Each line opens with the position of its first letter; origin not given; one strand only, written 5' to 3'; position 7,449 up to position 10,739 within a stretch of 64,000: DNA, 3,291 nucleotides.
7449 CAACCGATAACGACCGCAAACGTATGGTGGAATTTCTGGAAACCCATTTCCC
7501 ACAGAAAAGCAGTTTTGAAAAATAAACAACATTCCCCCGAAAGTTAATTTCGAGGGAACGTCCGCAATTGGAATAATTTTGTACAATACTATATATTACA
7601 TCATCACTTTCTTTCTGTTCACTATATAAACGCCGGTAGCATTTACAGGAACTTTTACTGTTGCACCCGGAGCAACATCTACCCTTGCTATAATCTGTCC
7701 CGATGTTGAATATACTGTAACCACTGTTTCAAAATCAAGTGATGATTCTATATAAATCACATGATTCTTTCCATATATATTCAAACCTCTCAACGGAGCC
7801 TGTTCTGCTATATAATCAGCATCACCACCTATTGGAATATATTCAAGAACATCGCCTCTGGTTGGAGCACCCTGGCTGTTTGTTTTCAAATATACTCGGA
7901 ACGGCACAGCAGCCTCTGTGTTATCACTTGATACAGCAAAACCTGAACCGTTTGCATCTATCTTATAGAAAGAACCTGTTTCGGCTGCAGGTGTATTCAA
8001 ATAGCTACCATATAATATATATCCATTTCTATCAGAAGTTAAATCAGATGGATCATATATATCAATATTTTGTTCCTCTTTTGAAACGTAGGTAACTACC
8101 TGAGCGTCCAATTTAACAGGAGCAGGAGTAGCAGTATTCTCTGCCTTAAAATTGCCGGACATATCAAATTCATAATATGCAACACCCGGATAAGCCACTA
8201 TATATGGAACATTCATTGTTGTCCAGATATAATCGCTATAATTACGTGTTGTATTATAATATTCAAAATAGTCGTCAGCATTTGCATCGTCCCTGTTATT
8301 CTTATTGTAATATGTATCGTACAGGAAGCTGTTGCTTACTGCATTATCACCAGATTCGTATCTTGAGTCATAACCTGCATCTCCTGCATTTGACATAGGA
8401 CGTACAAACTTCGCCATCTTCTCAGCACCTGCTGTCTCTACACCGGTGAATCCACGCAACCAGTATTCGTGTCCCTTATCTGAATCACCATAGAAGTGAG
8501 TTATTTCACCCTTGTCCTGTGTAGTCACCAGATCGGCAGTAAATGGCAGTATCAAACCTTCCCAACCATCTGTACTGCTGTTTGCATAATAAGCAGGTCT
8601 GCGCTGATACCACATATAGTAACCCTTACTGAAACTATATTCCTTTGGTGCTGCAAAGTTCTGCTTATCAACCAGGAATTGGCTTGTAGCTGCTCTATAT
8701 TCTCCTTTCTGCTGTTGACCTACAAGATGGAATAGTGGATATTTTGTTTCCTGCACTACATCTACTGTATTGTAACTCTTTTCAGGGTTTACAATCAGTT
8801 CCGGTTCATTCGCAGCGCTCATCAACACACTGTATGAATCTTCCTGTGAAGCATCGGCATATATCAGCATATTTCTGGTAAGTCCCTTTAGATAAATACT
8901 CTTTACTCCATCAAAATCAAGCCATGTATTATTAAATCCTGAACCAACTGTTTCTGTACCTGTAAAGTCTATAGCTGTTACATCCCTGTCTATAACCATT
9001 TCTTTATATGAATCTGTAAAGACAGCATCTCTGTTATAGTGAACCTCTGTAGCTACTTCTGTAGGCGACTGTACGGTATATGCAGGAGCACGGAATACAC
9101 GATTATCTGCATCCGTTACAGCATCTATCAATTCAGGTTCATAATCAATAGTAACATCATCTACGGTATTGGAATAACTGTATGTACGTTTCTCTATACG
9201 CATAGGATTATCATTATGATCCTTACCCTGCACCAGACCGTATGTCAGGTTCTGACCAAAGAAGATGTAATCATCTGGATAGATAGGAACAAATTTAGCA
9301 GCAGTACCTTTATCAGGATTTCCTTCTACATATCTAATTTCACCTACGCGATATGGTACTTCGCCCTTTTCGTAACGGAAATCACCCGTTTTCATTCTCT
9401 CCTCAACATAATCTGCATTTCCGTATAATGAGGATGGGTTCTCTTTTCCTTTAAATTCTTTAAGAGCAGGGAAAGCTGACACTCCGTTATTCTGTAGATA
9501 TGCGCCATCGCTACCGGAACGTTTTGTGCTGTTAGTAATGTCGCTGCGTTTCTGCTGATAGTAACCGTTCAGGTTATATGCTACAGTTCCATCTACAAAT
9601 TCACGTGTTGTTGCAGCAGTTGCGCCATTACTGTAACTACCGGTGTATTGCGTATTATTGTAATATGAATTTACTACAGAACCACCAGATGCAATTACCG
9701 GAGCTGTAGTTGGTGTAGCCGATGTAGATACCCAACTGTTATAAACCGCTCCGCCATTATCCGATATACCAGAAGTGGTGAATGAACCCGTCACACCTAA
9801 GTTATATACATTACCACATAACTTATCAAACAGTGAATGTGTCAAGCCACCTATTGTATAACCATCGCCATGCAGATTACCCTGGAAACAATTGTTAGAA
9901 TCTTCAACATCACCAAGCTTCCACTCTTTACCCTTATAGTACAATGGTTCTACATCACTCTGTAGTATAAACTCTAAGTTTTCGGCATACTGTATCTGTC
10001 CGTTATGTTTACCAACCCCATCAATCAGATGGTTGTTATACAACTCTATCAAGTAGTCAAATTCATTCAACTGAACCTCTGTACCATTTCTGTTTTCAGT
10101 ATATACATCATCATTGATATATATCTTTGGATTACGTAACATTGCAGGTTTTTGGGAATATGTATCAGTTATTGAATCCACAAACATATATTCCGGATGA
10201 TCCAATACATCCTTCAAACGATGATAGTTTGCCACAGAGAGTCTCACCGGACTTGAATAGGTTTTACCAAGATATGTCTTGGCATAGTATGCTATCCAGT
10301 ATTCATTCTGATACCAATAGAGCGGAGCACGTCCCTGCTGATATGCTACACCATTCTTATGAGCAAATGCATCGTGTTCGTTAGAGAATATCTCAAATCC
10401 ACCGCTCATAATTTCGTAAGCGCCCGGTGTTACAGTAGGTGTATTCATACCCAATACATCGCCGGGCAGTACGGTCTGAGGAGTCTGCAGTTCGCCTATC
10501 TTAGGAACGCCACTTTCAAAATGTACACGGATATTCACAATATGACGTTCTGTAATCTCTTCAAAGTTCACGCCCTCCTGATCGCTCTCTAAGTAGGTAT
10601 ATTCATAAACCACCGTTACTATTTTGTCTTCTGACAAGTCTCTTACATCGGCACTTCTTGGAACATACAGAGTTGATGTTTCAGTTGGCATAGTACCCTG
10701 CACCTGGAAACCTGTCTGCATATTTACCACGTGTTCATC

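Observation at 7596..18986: Giant protein combines a YGGG beta-helix repeat region, a long non-repetitive region and a T9SS CTD, giving mixed secretion logic within one operon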

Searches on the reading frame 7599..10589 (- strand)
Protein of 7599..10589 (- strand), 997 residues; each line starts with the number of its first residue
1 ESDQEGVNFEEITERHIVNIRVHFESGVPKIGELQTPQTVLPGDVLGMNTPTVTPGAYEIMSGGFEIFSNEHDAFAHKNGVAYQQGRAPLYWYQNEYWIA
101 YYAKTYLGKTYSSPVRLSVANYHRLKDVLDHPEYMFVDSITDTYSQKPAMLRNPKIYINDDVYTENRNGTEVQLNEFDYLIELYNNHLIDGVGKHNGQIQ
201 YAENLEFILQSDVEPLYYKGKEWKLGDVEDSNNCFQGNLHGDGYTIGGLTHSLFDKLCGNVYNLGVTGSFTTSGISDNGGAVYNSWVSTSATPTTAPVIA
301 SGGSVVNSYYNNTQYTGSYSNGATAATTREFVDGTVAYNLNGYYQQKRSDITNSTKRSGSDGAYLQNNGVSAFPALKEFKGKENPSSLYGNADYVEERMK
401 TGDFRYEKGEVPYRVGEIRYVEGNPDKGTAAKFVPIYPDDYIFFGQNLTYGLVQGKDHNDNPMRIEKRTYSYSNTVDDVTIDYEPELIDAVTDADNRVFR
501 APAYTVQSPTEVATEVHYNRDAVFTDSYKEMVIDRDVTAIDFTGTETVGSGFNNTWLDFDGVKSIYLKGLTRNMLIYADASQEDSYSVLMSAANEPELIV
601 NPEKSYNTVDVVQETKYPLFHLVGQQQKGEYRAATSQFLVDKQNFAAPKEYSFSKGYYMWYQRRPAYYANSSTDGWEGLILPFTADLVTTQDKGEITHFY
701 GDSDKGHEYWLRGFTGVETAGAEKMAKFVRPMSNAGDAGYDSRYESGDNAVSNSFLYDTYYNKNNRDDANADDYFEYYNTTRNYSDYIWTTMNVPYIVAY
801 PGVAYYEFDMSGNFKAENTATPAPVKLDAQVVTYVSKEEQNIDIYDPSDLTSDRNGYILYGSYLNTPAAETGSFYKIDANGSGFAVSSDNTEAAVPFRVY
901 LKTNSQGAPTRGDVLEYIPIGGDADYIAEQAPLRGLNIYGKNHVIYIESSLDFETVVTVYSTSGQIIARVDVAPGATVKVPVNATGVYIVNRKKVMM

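Call 12: find_homologous_proteins(query=window:7599-10589:-, max_evalue=0.00001)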
Query window:7599-10589:- (997 aa): 172 proteins with E <= 0.00001 among 8000 candidates; the best 120 are listed.
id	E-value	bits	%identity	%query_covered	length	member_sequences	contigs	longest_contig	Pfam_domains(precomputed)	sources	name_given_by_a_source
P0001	0.0e+0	1846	82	100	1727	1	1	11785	-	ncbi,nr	ncbi:MAG: hypothetical protein J6V02_02760 [Bacteroidaceae bacterium]|nr:hypothetical protein [Bacte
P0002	0.0e+0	1551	91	76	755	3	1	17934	-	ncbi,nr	ncbi:MAG: hypothetical protein IKT80_08490, partial [Bacteroidaceae bacterium]|nr:hypothetical prote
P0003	0.0e+0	1518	74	93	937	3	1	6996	-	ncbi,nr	ncbi:MAG: T9SS type A sorting domain-containing protein, partial [Bacteroidaceae bacterium]|nr:T9SS 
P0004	2.6e-209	716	43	100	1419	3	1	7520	-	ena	-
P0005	1.0e-187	645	40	99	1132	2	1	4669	-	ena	-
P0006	3.2e-185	637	40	100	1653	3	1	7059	-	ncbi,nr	ncbi:MAG: hypothetical protein UCJ13_03665 [Bacteroidaceae bacterium]|nr:hypothetical protein [Bacte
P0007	9.4e-184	632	40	100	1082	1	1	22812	-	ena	-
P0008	4.2e-175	603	38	100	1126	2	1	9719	-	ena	-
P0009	2.1e-170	588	37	100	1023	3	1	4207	-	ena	-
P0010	1.2e-168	582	39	95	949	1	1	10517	-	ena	-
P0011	2.8e-167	577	38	100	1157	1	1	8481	-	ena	-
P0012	2.0e-164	568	41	87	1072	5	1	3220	-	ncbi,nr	ncbi:MAG: hypothetical protein J6R21_08320, partial [Bacteroidales bacterium]|nr:hypothetical protei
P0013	5.3e-164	566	37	100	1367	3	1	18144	-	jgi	jgi:hypothetical protein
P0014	7.5e-162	559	38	99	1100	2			-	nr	nr:T9SS type A sorting domain-containing protein [Prevotella sp.]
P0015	1.8e-160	555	38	100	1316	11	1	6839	-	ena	-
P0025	2.6e-155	538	37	99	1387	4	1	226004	-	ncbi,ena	-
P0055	8.1e-147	509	34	100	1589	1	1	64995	-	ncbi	-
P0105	2.6e-130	455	35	98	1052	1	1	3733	-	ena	-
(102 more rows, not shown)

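Call 15: find_encoding_contigs(protein=P0025, flank=10000, max_places=2)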
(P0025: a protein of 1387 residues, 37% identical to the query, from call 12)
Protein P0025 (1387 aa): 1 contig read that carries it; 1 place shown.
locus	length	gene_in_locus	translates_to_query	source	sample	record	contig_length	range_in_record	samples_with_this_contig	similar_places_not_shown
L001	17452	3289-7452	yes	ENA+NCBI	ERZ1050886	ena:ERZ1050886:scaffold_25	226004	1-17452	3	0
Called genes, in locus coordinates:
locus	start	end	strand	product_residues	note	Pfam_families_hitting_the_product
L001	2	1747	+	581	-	?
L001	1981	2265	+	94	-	-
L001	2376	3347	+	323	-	-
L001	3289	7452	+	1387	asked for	-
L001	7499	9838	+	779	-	PF13287:Fn3_assoc, PF13290:CHB_HEX_C_1, PF13287:Fn3_assoc, PF13290:CHB_HEX_C_1 (weak)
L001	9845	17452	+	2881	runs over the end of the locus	PF05342:Peptidase_M26_N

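Call 16: find_encoding_contigs(protein=P0055, flank=10000, max_places=2)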
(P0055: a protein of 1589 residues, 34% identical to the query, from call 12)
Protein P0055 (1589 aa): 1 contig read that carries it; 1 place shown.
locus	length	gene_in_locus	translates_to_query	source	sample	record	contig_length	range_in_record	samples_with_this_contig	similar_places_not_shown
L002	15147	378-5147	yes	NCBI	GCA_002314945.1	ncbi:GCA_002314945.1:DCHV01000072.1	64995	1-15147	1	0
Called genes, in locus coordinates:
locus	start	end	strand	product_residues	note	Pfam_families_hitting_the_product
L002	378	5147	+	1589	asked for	-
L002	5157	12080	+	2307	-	PF13287:Fn3_assoc, PF13290:CHB_HEX_C_1, PF13287:Fn3_assoc, PF13290:CHB_HEX_C_1 (weak), PF13287:Fn3_assoc, PF13290:CHB_HEX_C_1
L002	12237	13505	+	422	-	PF13173:AAA_14, PF13635:DUF4143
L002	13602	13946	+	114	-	PF09820:AAA-ATPase_like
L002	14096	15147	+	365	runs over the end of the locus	PF09820:AAA-ATPase_like, PF08011:PDDEXK_9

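Call 22: search_solved_structures(query=A1, max_evalue=1, show_alignments=2)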
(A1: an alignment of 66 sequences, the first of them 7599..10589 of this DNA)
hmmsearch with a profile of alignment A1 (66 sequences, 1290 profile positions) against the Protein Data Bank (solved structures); distinct sequences matched with E-value up to 1: 1.
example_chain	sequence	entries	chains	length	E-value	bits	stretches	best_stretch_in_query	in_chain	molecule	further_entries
3n6z_A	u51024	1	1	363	0.00024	22.6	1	478-607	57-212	putative immunoglobulin A1 protease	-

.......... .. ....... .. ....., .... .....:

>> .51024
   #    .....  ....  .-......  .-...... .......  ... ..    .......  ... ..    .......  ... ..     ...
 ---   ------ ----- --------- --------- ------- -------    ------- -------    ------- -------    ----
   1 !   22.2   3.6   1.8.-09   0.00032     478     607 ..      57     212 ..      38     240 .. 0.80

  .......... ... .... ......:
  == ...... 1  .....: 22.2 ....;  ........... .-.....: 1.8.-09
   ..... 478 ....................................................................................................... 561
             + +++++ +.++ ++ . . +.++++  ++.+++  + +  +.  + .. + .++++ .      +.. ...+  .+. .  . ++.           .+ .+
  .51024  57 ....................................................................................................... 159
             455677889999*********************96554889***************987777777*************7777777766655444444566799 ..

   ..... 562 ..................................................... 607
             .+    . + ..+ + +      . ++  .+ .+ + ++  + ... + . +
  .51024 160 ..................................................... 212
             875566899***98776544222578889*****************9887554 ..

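Call 32: predict_structure(alignment_id=A1)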
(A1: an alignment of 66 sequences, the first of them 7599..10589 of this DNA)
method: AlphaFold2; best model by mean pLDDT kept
length: 997 residues; sequences in the alignment: 66
mean_pLDDT: 82.7   pTM: 0.79
mean pLDDT of the five models: 82.7, 82.3, 80.1, 79.4, 77.4
residues with pLDDT >= 90: 404; 70-90: 415; 50-70: 133; < 50: 45
segments of 3 or more residues with pLDDT < 50: 1-9, 13-16, 18-25, 547-554, 924-933
pLDDT, mean of each block of 10 residues (from residue 1): 44 45 59 86 89 84 91 89 89 89 89 90 91 80 62 90 93 95 82 62 92 94 89 90 96 95 96 93 95 90 92 81 91 96 86 74 69 69 65 78 83 64 55 82 96 93 90 67 75 84 93 91 95 95 65 58 92 95 92 92 87 87 93 96 96 97 91 85 93 82 65 84 81 55 68 86 64 73 80 90 86 80 85 95 92 86 86 83 83 91 70 71 49 67 88 81 82 89 85 80
secondary structure, 60 per line:
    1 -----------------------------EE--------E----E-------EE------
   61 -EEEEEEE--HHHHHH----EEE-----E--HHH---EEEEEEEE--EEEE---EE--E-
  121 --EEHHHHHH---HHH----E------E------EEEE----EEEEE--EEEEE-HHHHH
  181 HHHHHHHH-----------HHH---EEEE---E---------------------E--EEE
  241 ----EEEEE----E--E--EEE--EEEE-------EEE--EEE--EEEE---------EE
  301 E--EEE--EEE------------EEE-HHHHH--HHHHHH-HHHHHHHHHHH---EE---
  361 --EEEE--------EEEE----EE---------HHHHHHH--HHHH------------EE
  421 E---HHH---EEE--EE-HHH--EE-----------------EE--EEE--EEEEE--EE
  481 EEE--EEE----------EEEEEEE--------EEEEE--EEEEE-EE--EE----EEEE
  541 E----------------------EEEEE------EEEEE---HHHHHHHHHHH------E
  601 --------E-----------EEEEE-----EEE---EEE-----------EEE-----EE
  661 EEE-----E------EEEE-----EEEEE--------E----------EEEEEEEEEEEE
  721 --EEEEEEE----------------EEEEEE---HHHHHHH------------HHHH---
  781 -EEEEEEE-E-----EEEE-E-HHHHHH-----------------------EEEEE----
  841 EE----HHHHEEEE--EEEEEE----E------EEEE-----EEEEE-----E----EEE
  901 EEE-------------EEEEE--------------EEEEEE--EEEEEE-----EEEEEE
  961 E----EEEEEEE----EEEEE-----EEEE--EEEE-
elements in order (helices of 4 or more, strands of 3 or more residues): E62-68 H71-76 E81-83 E98-105 E108-111 H125-130 E155-158 E163-167 E170-174 H176-188 E206-209 E238-240 E245-249 E260-262 E265-268 E276-278 E281-283 E286-289 E299-301 E304-306 E309-311 E324-326 H328-332 H335-340 H342-352 E363-366 E375-378 H394-400 H403-406 E419-421 E431-433 E467-469 E472-476 E479-483 E486-488 E499-505 E514-518 E521-525 E537-541 E564-568 E575-579 H583-593 E621-625 E631-633 E637-639 E651-653 E659-663 E676-679 E685-689 E709-720 E723-729 E746-751 H755-761 H774-777 E782-788 E796-799 H803-808 E832-836 H847-850 E851-854 E857-862 E874-877 E883-887 E898-903 E917-921 E936-941 E944-949 E955-961 E966-972 E977-981 E987-990 E993-996

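Call 35: fold_search(model_id=the predicted structure, library=pdb)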
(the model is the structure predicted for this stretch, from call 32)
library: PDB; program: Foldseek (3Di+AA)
matches with E <= 10: 432; with E <= 0.001: 0
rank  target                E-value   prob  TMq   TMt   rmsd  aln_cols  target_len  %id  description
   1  6jo8_E                8.6e-03  0.90  0.05  0.15  22.1       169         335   15  The complex structure of CHIKV envelope glycoprotein bound to human MXRA8 (released 2019-05-15)
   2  8ua8_B                2.0e-02  0.16  0.07  0.13  22.4       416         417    8  Structure of Semliki Forest virus VLP in complex with VLDLR LA2 (released 2024-08-14)
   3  7ffe_N                2.2e-02  0.12  0.05  0.10  22.5       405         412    8  Cryo-EM structure of VEEV VLP (released 2021-10-20)
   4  9j6d_E                2.5e-02  0.82  0.06  0.13  21.2       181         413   14  Structure of Chikungunya virus infectious particles, 2f block. (released 2025-12-03)
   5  9dqv_B                2.8e-02  0.77  0.06  0.13  21.7       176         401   11  Structure of western equine encephalitis virus CBA87 VLP in complex with human PCDH10 EC1 (released 2025-03-26)
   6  9l1n_B                3.5e-02  0.75  0.06  0.13  22.0       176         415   10  Structure of Western equine encephalitis virus 71V1658 strain VLP in complex with human PCDH10 EC1 (released 2025-06-04)
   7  9nrx_N                3.5e-02  0.66  0.05  0.14  22.1       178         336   11  Venezuelan Equine Encephalitis Virus in complex with the single domain antibody V2B3 (released 2025-12-03)
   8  9ixi_E                3.5e-02  0.30  0.06  0.13  24.2       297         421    9  VLP structure of Chikungunya virus, 2f block. (released 2025-11-19)
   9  7cvz_B                3.6e-02  0.75  0.06  0.13  21.5       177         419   12  Cryo-EM structure of Chikungunya virus in complex with Fab fragments of mAb CHK-263 (released 2020-11-04)
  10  7ffe_Q                4.2e-02  0.15  0.06  0.12  21.6       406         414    8  Cryo-EM structure of VEEV VLP (released 2021-10-20)
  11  9nrx_Q                4.2e-02  0.13  0.06  0.14  21.9       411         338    8  Venezuelan Equine Encephalitis Virus in complex with the single domain antibody V2B3 (released 2025-12-03)
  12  9bhh_E                6.4e-02  0.63  0.05  0.12  21.7       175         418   12  Cryo-EM structure of Chikungunya virus asymmetric unit with Fab IM-CKV063 (released 2025-10-22)
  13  2iep_B                6.7e-02  0.97  0.07  0.30   4.3       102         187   17  Crystal structure of immunoglobulin-like domains 1 and 2 of the receptor tyrosine kinase MuSK (released 2006-11-28)
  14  2vra_D                7.1e-02  0.92  0.07  0.28   8.3       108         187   21  Drosophila Robo IG1-2 (monoclinic form) (released 2008-04-08)
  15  2xfc_B                7.1e-02  0.13  0.08  0.15  20.9       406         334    9  CHIKUNGUNYA E1 E2 ENVELOPE GLYCOPROTEINS FITTED IN SEMLIKI FOREST VIRUS cryo-EM MAP (released 2010-11-24)
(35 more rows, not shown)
